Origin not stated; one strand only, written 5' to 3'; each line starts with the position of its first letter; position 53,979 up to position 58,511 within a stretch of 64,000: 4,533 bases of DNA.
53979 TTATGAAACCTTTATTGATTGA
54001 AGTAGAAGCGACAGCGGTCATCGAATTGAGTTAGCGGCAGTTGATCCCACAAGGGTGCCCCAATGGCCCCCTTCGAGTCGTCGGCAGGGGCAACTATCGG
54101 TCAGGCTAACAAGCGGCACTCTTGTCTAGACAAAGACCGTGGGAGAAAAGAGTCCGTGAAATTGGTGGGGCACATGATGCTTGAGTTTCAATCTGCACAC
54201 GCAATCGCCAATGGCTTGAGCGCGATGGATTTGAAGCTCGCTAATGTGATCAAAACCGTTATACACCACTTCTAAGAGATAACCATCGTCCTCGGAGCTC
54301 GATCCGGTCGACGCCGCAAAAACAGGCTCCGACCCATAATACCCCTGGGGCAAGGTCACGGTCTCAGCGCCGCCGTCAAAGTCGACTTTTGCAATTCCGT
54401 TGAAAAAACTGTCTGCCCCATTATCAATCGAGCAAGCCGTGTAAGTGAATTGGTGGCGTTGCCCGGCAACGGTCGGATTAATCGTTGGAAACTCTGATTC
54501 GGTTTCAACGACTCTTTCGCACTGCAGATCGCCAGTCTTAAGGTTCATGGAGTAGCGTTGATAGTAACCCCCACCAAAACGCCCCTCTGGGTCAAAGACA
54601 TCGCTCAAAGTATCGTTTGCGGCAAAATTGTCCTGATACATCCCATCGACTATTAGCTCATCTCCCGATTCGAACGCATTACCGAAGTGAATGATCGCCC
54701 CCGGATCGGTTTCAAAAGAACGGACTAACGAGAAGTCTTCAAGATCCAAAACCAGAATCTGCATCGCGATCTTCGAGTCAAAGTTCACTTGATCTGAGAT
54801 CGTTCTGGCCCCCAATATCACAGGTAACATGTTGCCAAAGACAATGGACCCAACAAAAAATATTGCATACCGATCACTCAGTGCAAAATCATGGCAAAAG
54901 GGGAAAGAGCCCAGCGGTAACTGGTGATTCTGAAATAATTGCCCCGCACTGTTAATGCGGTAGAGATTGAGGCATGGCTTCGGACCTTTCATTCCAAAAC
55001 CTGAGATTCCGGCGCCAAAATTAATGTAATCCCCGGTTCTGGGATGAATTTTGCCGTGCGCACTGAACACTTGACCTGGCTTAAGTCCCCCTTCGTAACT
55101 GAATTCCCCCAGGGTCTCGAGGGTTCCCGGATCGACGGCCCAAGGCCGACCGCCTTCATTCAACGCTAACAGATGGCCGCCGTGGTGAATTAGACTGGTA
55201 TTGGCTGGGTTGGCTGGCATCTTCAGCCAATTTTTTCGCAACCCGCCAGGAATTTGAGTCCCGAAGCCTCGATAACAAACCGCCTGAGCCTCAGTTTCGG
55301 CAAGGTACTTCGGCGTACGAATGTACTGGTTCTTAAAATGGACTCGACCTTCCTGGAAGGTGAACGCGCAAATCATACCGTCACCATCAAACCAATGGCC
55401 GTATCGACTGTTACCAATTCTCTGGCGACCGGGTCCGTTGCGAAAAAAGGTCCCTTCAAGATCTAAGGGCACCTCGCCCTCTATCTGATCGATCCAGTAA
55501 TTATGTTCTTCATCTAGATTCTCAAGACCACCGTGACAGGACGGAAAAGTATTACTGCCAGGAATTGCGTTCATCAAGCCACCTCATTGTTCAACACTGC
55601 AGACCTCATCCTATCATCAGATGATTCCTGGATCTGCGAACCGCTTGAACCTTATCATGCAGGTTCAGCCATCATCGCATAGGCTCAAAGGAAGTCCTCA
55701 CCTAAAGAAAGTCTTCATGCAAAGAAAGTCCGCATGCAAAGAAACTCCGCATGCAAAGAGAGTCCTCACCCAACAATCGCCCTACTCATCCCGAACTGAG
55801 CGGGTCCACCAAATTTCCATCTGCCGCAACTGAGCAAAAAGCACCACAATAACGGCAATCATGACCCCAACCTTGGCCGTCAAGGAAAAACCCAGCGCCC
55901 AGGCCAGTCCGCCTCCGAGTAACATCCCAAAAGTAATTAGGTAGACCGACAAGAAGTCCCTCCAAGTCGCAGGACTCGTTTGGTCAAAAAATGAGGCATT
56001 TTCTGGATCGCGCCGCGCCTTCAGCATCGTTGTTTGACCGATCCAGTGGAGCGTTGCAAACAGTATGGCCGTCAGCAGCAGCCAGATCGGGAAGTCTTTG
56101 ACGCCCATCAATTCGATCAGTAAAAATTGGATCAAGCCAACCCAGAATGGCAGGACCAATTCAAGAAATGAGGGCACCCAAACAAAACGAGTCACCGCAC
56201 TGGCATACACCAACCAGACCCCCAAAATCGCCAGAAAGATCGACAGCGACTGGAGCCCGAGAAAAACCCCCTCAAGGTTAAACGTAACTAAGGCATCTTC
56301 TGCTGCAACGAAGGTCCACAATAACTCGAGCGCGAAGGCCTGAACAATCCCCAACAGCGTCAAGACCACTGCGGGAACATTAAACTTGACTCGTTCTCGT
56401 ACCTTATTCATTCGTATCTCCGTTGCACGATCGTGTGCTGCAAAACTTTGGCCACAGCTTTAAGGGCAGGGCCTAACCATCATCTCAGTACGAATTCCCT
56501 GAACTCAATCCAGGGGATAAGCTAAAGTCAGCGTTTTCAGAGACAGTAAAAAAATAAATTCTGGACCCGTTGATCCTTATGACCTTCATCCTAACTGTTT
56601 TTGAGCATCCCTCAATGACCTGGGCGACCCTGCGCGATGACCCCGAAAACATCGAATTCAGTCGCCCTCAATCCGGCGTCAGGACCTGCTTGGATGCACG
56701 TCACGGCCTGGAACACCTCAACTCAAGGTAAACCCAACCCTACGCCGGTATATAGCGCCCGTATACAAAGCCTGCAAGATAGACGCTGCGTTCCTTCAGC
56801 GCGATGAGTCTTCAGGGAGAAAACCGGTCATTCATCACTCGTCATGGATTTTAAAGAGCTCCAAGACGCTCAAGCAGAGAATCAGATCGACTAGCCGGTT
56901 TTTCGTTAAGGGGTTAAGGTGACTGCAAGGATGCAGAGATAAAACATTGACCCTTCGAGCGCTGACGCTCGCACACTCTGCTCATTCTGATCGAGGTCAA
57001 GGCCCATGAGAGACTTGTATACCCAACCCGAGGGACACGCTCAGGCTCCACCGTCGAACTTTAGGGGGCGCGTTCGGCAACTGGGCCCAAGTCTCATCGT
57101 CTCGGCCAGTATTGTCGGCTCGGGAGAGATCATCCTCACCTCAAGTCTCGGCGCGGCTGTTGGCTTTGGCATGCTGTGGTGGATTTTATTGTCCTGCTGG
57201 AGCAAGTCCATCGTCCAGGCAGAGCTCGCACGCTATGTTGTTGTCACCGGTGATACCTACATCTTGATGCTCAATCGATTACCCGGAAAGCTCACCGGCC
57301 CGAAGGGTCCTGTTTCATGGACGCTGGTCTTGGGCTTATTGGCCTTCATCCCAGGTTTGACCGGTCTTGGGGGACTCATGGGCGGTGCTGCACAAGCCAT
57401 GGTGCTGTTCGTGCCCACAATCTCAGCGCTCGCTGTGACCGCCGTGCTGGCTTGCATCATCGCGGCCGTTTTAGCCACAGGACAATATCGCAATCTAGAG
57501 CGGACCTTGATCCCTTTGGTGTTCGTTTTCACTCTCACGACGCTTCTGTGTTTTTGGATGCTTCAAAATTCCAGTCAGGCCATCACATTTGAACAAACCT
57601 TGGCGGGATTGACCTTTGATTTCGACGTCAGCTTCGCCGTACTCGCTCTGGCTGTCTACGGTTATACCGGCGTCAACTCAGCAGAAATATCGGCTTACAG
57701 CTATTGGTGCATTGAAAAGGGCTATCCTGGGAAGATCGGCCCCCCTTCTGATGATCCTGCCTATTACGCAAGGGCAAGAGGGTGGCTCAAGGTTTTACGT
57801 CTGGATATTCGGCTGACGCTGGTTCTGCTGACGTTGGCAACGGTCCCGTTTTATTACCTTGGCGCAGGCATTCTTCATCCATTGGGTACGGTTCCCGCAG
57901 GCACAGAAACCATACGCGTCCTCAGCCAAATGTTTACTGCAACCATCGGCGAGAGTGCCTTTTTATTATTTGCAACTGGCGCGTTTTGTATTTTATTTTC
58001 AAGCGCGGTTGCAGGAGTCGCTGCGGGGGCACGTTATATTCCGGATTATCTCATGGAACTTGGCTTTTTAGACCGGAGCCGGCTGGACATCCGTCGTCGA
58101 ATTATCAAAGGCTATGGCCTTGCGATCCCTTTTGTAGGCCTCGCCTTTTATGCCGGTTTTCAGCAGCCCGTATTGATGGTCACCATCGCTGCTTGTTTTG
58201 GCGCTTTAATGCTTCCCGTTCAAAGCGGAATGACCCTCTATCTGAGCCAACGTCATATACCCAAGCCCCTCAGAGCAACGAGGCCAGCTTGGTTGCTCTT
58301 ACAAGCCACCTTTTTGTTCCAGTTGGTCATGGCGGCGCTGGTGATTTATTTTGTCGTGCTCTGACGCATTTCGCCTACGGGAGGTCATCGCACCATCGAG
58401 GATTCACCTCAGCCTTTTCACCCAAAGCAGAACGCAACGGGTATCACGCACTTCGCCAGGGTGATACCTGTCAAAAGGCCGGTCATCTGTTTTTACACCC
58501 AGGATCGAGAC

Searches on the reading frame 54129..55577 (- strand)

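Call 28: search_protein_families(library=pfam, proteins=[window:54129-55577:-], max_evalue=0.00001)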
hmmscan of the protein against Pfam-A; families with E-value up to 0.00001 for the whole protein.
window:54129-55577:- (483 aa): 1 family
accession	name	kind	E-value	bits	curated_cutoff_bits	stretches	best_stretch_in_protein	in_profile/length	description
PF03055.21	RPE65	-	6.9e-113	378.6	27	1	22-479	5-469/469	Retinal pigment epithelial membrane protein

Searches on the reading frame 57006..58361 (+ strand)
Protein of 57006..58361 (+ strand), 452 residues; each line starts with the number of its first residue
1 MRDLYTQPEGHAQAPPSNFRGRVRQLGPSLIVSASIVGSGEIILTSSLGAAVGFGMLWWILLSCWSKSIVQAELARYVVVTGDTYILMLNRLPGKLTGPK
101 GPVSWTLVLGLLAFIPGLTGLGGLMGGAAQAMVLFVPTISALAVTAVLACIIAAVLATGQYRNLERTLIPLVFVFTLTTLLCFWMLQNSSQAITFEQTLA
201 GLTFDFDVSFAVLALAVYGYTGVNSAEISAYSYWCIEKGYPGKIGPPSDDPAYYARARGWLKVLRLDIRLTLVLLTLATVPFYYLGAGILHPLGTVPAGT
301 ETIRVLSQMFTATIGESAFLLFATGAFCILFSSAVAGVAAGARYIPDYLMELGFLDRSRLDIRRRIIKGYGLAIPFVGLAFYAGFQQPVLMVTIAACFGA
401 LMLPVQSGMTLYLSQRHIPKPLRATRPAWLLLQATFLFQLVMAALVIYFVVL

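Call 28: search_protein_families(library=pfam, proteins=[window:57006-58361:+], max_evalue=0.00001)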
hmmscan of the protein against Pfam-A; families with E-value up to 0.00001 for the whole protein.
window:57006-58361:+ (452 aa): 1 family
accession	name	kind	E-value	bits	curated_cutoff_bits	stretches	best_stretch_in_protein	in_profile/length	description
PF01566.24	Nramp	-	3.2e-13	49.9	29.8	1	47-416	6-346/357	Natural resistance-associated macrophage protein-like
